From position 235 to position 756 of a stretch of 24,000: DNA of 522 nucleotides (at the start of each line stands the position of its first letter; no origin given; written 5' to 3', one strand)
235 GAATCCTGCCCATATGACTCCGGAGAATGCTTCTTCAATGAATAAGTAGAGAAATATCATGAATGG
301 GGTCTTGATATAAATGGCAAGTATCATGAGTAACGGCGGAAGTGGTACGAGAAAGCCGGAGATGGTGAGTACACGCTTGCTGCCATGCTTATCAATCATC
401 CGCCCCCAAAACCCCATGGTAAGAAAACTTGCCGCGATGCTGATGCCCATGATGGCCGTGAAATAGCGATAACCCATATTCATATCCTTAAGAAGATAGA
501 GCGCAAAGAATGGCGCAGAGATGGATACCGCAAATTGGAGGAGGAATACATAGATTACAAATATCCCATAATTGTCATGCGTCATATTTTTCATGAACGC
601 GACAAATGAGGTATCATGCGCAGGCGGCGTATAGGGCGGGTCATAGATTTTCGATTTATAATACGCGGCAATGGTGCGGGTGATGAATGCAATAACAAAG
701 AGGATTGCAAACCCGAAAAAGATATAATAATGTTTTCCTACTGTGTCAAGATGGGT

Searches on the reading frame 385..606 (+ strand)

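Call 55: search_protein_families(library=padloc, alignment_id=A5, max_evalue=0.001)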
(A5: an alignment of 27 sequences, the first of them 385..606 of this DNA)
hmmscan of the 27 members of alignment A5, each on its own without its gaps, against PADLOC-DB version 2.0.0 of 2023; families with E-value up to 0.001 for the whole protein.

A. member 1, window:385-606:+ (74 aa): 0 families

B. families by the number of members that match (of 27 scanned): 28 families (the first 25 are shown)
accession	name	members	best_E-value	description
PDLC04134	mad2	2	4.1e-21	mads_2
PDLC01268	CasR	2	7.1e-07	"CAS-I,CAS-II,CAS-III,CAS-IV,CAS-V,CAS-VI; associated_signaling"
PDLC04135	mad3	1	1e-49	mads_3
PDLC03859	LmuB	1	4.7e-13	-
PDLC02335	AbiLi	1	4.8e-13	AbiLi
PDLC00580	JetC3|JetC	1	2.6e-11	DUF3584 domain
PDLC02980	AriA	1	1.2e-09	-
PDLC04176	HEC-01A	1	1.6e-09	-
PDLC04178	HEC-01A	1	4.2e-08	-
PDLC03865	LmuB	1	6.6e-08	-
PDLC03695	HEase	1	1.1e-06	homing endonuclease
PDLC01438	Csa3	1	1.1e-06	"CAS-I,CAS-II,CAS-III,CAS-IV,CAS-V,CAS-VI; associated_signaling"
PDLC00581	JetC3|JetC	1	2.8e-06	DUF3584 domain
PDLC01434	CasR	1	4.3e-06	"CAS-I,CAS-II,CAS-III,CAS-IV,CAS-V,CAS-VI; associated_signaling"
PDLC01849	CARF3--CARF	1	7.4e-06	-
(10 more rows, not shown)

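Call 56: search_protein_families(library=pfam, alignment_id=A5, max_evalue=0.001)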
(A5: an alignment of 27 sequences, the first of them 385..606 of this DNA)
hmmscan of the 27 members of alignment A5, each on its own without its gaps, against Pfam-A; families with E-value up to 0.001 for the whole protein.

A. member 1, window:385-606:+ (74 aa): 0 families

B. families by the number of members that match (of 27 scanned): 46 families (the first 25 are shown)
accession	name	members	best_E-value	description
PF08241.18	Methyltransf_11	2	3.1e-20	Methyltransferase domain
PF01978.25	TrmB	2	4.8e-20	Sugar-specific transcriptional regulator TrmB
PF13649.12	Methyltransf_25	2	4.4e-18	Methyltransferase domain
PF13847.12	Methyltransf_31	2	6.6e-17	Methyltransferase domain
PF13489.12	Methyltransf_23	2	9.6e-12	Methyltransferase domain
PF08242.18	Methyltransf_12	2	3.4e-11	Methyltransferase domain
PF01209.24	Ubie_methyltran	2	1.1e-06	ubiE/COQ5 methyltransferase family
PF01207.24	Dus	1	6.4e-76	Dihydrouridine synthase (Dus)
PF02463.25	SMC_N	1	6.1e-57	RecF/RecN/SMC N terminal domain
PF01351.25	RNase_HII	1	9.1e-46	Ribonuclease HII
PF00177.27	Ribosomal_S7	1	1.2e-37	Ribosomal protein S7p/S5e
PF01965.30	DJ-1_PfpI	1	5.2e-35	DJ-1/PfpI family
PF06470.18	SMC_hinge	1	3.3e-32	SMC proteins Flexible Hinge Domain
PF01035.26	DNA_binding_1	1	2.4e-30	6-O-methylguanine DNA methyltransferase, DNA binding domain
PF18931.5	DUF5680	1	6e-24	Domain of unknown function (DUF5680)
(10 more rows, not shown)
